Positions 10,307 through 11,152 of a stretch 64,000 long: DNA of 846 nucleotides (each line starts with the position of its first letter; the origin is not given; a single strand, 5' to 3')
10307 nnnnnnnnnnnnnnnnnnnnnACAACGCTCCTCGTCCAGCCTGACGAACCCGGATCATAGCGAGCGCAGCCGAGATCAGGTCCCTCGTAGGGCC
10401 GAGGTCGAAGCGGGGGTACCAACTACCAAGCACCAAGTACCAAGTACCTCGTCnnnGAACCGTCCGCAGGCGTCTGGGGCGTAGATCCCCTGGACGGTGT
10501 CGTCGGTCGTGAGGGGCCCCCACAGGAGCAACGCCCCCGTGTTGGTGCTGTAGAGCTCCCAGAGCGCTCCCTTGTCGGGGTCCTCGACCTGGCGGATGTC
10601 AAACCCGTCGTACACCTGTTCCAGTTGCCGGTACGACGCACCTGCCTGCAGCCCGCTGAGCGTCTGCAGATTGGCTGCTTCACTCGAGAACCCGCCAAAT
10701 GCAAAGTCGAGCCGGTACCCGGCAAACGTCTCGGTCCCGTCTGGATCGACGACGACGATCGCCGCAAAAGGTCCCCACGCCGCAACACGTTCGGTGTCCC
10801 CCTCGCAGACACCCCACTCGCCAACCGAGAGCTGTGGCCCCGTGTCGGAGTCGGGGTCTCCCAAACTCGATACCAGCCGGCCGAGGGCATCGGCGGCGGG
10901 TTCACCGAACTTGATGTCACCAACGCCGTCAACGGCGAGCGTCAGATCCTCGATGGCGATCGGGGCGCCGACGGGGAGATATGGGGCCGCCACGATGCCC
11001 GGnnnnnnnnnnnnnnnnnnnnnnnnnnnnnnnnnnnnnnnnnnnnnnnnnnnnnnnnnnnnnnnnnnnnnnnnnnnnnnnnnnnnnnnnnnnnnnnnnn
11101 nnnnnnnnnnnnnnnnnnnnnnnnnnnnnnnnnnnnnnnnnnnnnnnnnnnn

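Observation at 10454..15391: Three-gene envelope locus: Zn-ribbon anchor protein, BY-kinase-like domain fused to LCP domain, and a paralogous anchor protein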

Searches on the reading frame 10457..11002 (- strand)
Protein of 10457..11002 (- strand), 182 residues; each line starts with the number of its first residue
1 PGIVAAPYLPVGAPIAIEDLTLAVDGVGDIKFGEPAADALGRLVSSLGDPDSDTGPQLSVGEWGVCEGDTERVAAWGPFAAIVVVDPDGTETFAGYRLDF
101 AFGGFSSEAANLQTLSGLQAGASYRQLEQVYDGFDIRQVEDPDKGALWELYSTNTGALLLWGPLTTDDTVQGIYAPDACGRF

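Call 13: find_homologous_proteins(query=window:10457-11002:-)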
Query window:10457-11002:- (182 aa): 100 proteins with E <= 0.001 among 793 candidates.
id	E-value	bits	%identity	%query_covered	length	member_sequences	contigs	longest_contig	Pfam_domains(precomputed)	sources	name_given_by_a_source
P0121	1.9e-115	402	100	100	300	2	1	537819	-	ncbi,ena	-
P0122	2.0e-96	340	83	98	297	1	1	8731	-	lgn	-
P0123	2.9e-93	329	82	99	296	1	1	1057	-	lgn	-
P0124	7.8e-92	325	78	100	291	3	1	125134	-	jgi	jgi:hypothetical protein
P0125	9.1e-92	324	80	98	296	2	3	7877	-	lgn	-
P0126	9.0e-90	318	81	98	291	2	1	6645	-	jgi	jgi:hypothetical protein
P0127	1.0e-88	315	76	98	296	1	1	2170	-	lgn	-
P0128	4.4e-88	312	78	97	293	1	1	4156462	-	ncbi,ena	-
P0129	2.1e-87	310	77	97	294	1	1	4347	-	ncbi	-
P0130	2.3e-87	310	80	94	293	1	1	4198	-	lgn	-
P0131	5.0e-86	306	77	97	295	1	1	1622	-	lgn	-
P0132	9.5e-86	305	75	100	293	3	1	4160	-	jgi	jgi:hypothetical protein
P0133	1.0e-85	305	76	97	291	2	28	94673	-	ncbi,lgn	-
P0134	2.5e-83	297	73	100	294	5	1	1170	-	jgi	jgi:hypothetical protein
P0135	3.7e-81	290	73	96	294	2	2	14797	-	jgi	-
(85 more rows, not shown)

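Call 19: search_solved_structures(query=A2, max_evalue=10)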
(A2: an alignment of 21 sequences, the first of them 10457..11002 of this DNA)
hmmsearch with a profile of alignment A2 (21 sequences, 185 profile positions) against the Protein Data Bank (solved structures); distinct sequences matched with E-value up to 10: 3.
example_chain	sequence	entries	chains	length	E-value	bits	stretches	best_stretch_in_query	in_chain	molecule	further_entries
4bws_C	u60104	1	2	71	0.079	16.2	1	139-181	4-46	CD2 ANTIGEN CYTOPLASMIC TAIL-BINDING PROTEIN 2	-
1syx_B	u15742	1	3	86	0.41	13.9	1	144-181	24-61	CD2 antigen cytoplasmic tail-binding protein 2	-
1gyf_A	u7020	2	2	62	0.67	13.2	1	147-181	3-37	PROTEIN (CYTOPLASMIC DOMAIN BINDING PROTEIN (CD2BP2)) | CD2 ANTIGEN (CYTOPLASMIC TAIL)-BINDING PROTEIN 2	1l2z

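Call 26: predict_structure(alignment_id=A2)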
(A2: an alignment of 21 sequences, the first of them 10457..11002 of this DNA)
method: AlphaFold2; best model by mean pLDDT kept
length: 182 residues; sequences in the alignment: 21
mean_pLDDT: 94.2   pTM: 0.89
mean pLDDT of the five models: 94.2, 93.3, 93.1, 92.7, 92.5
residues with pLDDT >= 90: 167; 70-90: 10; 50-70: 4; < 50: 1
segments of 3 or more residues with pLDDT < 50: none
pLDDT, mean of each block of 10 residues (from residue 1): 76 97 97 98 97 95 94 97 95 97 90 95 95 96 94 96 96 94 72
secondary structure, 60 per line:
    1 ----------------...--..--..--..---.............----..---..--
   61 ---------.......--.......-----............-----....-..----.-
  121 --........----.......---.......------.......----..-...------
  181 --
elements in order: H36-47 E70-76 E79-85 E91-99 H108-111 H124-130 E135-141 E145-151 E158-164 E172-174

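Call 40: search_protein_representatives(alignment_id=A2)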
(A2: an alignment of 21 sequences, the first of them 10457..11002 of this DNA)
Query: 21 sequences, 185 profile positions. Proteins with E-value up to 0.001 (for the whole library): 491; up to 1e-10: 175; up to 1e-30: 91. The best 150 are listed.
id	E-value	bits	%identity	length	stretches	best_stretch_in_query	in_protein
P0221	1.7e-68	246.6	-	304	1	4-184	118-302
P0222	2.6e-61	223.2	-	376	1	3-182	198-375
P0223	3.8e-60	219.4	-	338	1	9-183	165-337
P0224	7.0e-60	218.5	-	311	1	4-183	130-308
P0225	1.0e-59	218.0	-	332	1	7-184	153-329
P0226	2.8e-58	213.3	-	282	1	3-183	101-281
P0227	6.1e-58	212.2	-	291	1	4-184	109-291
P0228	2.7e-57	210.1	-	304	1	4-183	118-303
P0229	3.1e-57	209.9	-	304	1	8-183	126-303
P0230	2.5e-55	203.7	-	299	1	6-183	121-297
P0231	5.5e-55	202.6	-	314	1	8-183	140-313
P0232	8.2e-55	202.0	-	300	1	9-184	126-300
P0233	3.8e-53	196.6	-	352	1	10-182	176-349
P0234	2.5e-52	193.9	-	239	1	4-184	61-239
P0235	3.3e-52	193.5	-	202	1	16-183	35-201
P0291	6.7e-36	140.3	-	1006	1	9-184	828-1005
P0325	3.3e-27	112.0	-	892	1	11-183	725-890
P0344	3.9e-20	89.0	-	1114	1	6-184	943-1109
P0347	5.3e-18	82.0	-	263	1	5-183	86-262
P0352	3.3e-16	76.1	-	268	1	15-179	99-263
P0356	1.3e-14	71.0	-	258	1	11-177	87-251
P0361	3.4e-14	69.6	-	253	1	20-172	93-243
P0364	2.5e-13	66.8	-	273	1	16-183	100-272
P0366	3.3e-13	66.4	-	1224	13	29-48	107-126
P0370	2.5e-12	63.5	-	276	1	16-178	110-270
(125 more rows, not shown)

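Call 41: search_protein_families(library=pfam, proteins=[P0291, P0344, P0325, P0366, P0347, P0352, P0356, P0361, P0364, P0370], max_evalue=0.01)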
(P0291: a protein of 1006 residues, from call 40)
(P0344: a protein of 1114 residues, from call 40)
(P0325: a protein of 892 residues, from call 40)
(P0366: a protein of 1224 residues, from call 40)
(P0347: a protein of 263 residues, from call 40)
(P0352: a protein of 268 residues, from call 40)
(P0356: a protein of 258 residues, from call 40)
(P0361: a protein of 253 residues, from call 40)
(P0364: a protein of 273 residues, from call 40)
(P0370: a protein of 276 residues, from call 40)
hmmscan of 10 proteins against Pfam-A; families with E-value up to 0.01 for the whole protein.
P0291 (1006 aa): 10 families
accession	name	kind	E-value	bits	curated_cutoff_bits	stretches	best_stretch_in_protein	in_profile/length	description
PF13620.12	CarboxypepD_reg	-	3.6e-27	95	32.3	4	751-828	2-81/82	Carboxypeptidase regulatory-like domain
PF13715.12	CarbopepD_reg_2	-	4.2e-17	62.4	32.2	1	752-829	2-77/88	CarboxypepD_reg-like domain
PF17210.9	SdrD_B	-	3.6e-10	40.5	29.7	1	763-813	24-73/112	SdrD B-like domain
PF09430.16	EMC7_beta-sandw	-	6.6e-07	30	26.6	0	603-656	20-73/122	ER membrane protein complex subunit 7, beta-sandwich domain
PF17802.7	SpaA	-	1e-06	29.2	23.1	0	760-802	13-57/91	Prealbumin-like fold domain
PF08308.17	PEGA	-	8.6e-06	26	20.8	0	617-644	30-57/71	PEGA domain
PF14686.12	fn3_3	-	6.4e-05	23.1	24.4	0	608-645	31-70/75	Polysaccharide lyase family 4, domain II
PF22902.2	NOMO1-like_9th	-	0.00012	22.2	27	0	673-721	12-62/75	BOS complex subunit NOMO1-like, beta sandwich domain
PF25020.1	TTR_TEN1-4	-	0.0019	18.5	27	0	660-724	7-69/86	Teneurin TTR-like domain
PF12866.13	DUF3823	-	0.0032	18.1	27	1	596-642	28-79/90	Protein of unknown function (DUF3823) N-terminal domain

P0344 (1114 aa): 6 families
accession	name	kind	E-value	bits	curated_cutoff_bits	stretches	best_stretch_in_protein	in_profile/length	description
PF00072.30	Response_reg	-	1.1e-23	83.9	30.2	1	16-126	1-110/111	Response regulator receiver domain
PF13641.12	Glyco_tranf_2_3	-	2.2e-22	80.7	27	1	387-611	3-230/230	Glycosyltransferase like family 2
PF13632.12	Glyco_trans_2_3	-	7.4e-15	55.7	27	1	475-663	4-197/198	Glycosyl transferase family group 2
PF00535.33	Glycos_transf_2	-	1.2e-12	48.5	23.3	1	388-531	1-138/168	Glycosyl transferase family 2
PF13506.12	Glyco_transf_21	-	6.3e-08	32.7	21.7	1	454-609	15-173/174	Glycosyl transferase family 21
PF00990.26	GGDEF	-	5.2e-06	26.8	23.8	1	153-289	19-157/161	Diguanylate cyclase, GGDEF domain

P0325 (892 aa): 11 families
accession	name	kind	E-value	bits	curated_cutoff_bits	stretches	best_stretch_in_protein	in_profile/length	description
PF13620.12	CarboxypepD_reg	-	1.8e-44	150.4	32.3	4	460-532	2-76/82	Carboxypeptidase regulatory-like domain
PF13715.12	CarbopepD_reg_2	-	2.4e-17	63.2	32.2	2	460-528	1-67/88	CarboxypepD_reg-like domain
PF17210.9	SdrD_B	-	1.7e-14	54.4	29.7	1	649-700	17-67/112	SdrD B-like domain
PF22902.2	NOMO1-like_9th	-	8.3e-10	38.8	27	0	470-510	11-54/75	BOS complex subunit NOMO1-like, beta sandwich domain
PF25020.1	TTR_TEN1-4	-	2.5e-08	34.2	27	0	460-526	9-74/86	Teneurin TTR-like domain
PF17802.7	SpaA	-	1.7e-06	28.5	23.1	0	465-527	8-76/91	Prealbumin-like fold domain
PF11974.14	bMG3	-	3.6e-05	24.1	34.9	0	651-690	23-62/103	Bacterial alpha-2-macroglobulin MG3 domain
PF02369.22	Big_1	-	0.00025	21.5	34.9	0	644-701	21-82/93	Bacterial Ig-like domain (group 1)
PF09430.16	EMC7_beta-sandw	-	0.0024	18.5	26.6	0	472-532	7-66/122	ER membrane protein complex subunit 7, beta-sandwich domain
PF15976.11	CooC_C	-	0.0024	18.3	29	0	461-500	20-55/93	CS1-pili formation C-terminal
PF11614.14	FixG_C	-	0.0028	18.3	25.6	0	23-89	34-102/119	IG-like fold at C-terminal of FixG, putative oxidoreductase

P0366 (1224 aa): 5 families
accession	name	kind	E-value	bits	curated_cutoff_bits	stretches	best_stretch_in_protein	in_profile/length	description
PF07532.17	Big_4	-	1.1e-55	185.4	22.1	13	27-67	15-56/59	Bacterial Ig-like domain (group 4)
PF12514.13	DUF3718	-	1e-13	51.8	22.5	0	45-68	37-60/66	Protein of unknown function (DUF3718)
PF09941.14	DUF2173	-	1.3e-12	48.5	26.1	0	52-103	50-101/106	Uncharacterized conserved protein (DUF2173)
PF12484.13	PPE-SVP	-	8.3e-10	39.9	23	0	63-87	9-33/80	PPE-SVP subfamily C-terminal region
PF13335.12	Mg_chelatase_C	-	3.9e-06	27.8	26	0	46-57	69-80/94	Magnesium chelatase, subunit ChlI C-terminal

P0347 (263 aa): 0 families

P0352 (268 aa): 1 family
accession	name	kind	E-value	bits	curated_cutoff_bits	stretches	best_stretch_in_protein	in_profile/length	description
PF01456.22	Mucin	-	0.0029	18.1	34.7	1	50-98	48-97/143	Mucin-like glycoprotein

P0356 (258 aa): 0 families

P0361 (253 aa): 0 families

P0364 (273 aa): 0 families

P0370 (276 aa): 0 families

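Call 62: list_cluster_members(proteins=[P0121, P0008, P0016])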
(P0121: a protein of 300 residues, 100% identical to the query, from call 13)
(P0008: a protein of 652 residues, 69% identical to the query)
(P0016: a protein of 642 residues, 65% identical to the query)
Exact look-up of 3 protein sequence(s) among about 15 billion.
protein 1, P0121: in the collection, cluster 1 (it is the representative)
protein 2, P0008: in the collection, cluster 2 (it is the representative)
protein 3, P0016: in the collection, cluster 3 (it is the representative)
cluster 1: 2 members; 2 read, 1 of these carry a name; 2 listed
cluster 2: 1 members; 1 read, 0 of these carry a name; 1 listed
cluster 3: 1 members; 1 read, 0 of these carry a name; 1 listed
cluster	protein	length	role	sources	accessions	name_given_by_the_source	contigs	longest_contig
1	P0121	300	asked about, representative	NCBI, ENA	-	-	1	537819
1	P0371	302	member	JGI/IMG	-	hypothetical protein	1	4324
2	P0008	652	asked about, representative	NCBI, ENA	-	-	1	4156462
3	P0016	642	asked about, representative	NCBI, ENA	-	-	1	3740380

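Call 68: fold_search(model_id=the predicted structure, library=pdb)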
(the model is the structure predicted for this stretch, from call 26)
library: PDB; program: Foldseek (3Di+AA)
matches with E <= 10: 754; with E <= 0.001: 0
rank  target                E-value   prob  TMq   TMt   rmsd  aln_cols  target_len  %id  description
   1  6y2r_B                4.2e-02  0.25  0.19  0.11  16.5       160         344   10  Escherichia coli R255A RnlA endoribonuclease (single alanine mutant of RnlA) (released 2021-05-12)
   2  9j9w_A                4.7e-02  0.94  0.37  0.41   6.3       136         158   13  A broad-spectrum anti-fungal effector dictates bacterial-fungal interkingdom interactions (released 2025-10-22)
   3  6y2s_A                7.5e-02  0.16  0.19  0.11  16.0       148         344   14  Escherichia coli R318A RnlA endoribonuclease (single alanine mutant of RnlA) (released 2021-03-31)
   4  6y2p_A                8.9e-02  0.20  0.20  0.12  15.2       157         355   10  Escherichia coli RnlA-RnlB Toxin-Antitoxin System. (released 2021-04-14)
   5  6y2r_A                9.4e-02  0.20  0.19  0.12  14.9       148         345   11  Escherichia coli R255A RnlA endoribonuclease (single alanine mutant of RnlA) (released 2021-05-12)
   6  8u15_B                1.2e-01  0.35  0.21  0.06  12.9       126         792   10  The ternary complex structure of DDB1-CRBN-SALL4(ZF1,2)-short bound to CC-220 (released 2023-12-27)
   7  2gu3                  1.9e-01  0.18  0.18  0.23  11.6       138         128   12  YpmB protein from Bacillus subtilis (released 2006-05-30)
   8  9ivd_A                2.1e-01  0.15  0.18  0.06  13.9       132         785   11  Cryo-EM structure of CyclinD1 bound AMBRA1-DDB1 (released 2025-04-23)
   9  4mxt                  2.1e-01  0.08  0.15  0.15  15.8       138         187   12  Crystal structure of an Outer-membrane lipoprotein carrier protein (BACUNI_04723) from Bacteroides uniformis ATCC 8492 a (released 2013-10-16)
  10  8roy_B                2.2e-01  0.15  0.18  0.06  13.5       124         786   10  Structure of the human DDB1-DDA1-DCAF15 E3 ubiquitin ligase bound to compound furan 24 (released 2024-04-03)
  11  5ic7                  2.7e-01  0.23  0.18  0.12  12.1       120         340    7  Structure of the WD domain of UTP18 (released 2016-07-06)
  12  2pz1                  3.0e-01  0.21  0.22  0.11   9.2       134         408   10  Crystal Structure of Auto-inhibited Asef (released 2007-08-21)
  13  9lto_S                3.2e-01  0.15  0.18  0.06  13.6       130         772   11  Cryo-EM structure of DDB1-DDA1-DET1-Ube2e2 complex (released 2026-01-28)
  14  8d81_A                3.4e-01  0.18  0.20  0.06  13.5       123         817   10  Cereblon~DDB1 bound to Pomalidomide (released 2022-07-20)
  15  9oty_A                3.4e-01  0.14  0.20  0.06  13.1       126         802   11  DDB1-CRBN with CK1 alpha, SB-405483, and DEG-47: composite map and model submission (released 2025-11-19)
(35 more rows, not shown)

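Call 69: find_encoding_contigs(protein=P0352, flank=6000, max_places=4)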
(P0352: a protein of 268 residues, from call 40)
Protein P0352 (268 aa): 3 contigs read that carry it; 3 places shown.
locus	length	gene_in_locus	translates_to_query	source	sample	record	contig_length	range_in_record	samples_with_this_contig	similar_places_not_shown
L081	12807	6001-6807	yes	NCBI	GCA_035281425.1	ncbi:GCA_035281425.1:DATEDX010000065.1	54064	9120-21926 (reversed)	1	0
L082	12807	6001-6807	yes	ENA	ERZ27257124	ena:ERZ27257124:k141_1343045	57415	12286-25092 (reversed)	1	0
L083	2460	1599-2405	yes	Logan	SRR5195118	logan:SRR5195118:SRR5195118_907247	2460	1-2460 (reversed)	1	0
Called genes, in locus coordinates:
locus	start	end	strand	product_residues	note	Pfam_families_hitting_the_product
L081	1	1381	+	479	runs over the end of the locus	PF01547:SBP_bac_1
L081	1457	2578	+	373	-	PF00528:BPD_transp_1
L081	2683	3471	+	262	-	PF00528:BPD_transp_1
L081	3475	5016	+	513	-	PF00933:Glyco_hydro_3, PF01915:Glyco_hydro_3_C (weak)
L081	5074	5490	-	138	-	PF09055:Sod_Ni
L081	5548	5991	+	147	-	PF00717:Peptidase_S24, PF10502:Peptidase_S26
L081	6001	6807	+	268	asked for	-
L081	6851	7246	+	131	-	PF01842:ACT (weak), PF13291:ACT_4 (faint), PF13840:ACT_7 (faint), PF19571:ACT_8 (weak), PF22629:ACT_AHAS_ss (weak), PF22468:ACT_9 (faint)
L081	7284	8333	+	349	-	PF11258:DUF3048, PF17479:DUF3048_C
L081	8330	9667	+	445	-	PF01425:Amidase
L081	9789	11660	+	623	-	PF01558:POR, PF01855:POR_N, PF17147:PFOR_II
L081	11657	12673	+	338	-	PF02775:TPP_enzyme_C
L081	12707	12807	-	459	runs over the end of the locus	PF00479:G6PD_N, PF02781:G6PD_C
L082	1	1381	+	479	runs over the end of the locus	PF01547:SBP_bac_1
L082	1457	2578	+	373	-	PF00528:BPD_transp_1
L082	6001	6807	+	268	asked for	-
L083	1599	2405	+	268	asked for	-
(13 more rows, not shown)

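Call 70: find_encoding_contigs(protein=P0361, flank=6000, max_places=4)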
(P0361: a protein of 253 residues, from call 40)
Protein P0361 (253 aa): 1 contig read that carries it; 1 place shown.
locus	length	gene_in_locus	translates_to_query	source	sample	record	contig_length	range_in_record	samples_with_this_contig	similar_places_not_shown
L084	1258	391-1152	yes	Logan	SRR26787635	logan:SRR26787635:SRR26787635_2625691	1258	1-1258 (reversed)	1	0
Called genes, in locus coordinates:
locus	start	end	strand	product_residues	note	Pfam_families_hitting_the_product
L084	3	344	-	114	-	?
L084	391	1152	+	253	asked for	-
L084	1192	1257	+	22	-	?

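Call 71: find_encoding_contigs(protein=P0347, flank=6000, max_places=3)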
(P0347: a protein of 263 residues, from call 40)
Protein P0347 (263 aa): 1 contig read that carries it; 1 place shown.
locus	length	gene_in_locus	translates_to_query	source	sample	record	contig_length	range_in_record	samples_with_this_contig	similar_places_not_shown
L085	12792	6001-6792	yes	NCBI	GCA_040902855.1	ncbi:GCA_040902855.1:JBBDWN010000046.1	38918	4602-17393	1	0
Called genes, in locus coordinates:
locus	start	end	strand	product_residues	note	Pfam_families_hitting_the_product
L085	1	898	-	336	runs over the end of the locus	PF02775:TPP_enzyme_C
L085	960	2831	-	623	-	PF01558:POR, PF01855:POR_N, PF17147:PFOR_II (weak)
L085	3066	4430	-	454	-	PF01425:Amidase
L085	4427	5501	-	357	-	PF11258:DUF3048, PF17479:DUF3048_C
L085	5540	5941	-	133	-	PF01842:ACT (weak), PF13291:ACT_4 (faint), PF13840:ACT_7 (faint), PF19571:ACT_8, PF22468:ACT_9 (faint), PF01842:ACT, PF22629:ACT_AHAS_ss (weak)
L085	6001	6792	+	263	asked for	-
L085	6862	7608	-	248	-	PF09339:HTH_IclR, PF25213:HVO_A0261_N (weak), PF01614:IclR_C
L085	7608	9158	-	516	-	PF06253:MTTB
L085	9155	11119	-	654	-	PF00111:Fer2 (weak), PF17650:RACo_linker, PF17651:Raco_middle, PF14574:RACo_C_ter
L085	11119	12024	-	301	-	PF00809:Pterin_bind, PF03599:CdhD (weak)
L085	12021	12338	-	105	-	PF13769:Virulence_fact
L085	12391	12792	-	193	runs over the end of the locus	PF07796:DUF1638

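Call 72: find_encoding_contigs(protein=P0370, flank=6000, max_places=3)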
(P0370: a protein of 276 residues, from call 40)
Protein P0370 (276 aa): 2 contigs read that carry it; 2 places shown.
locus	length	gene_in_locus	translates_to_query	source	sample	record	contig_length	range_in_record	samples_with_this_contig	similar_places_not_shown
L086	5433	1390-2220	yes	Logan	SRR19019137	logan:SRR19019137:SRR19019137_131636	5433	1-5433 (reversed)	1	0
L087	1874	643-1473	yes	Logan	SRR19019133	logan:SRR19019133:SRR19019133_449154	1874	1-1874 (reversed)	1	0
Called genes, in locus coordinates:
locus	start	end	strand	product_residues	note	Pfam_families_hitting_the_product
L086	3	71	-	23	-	?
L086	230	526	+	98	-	PF10502:Peptidase_S26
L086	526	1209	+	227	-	PF00730:HhH-GPD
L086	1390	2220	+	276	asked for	-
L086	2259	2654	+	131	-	PF01842:ACT, PF13291:ACT_4 (faint), PF13840:ACT_7 (faint), PF19571:ACT_8, PF22629:ACT_AHAS_ss (weak), PF22468:ACT_9 (faint), PF01842:ACT (weak)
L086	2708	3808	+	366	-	PF11258:DUF3048, PF17479:DUF3048_C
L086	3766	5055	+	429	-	PF01425:Amidase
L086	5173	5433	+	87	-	?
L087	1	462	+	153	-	?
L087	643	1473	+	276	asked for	-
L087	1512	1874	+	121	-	?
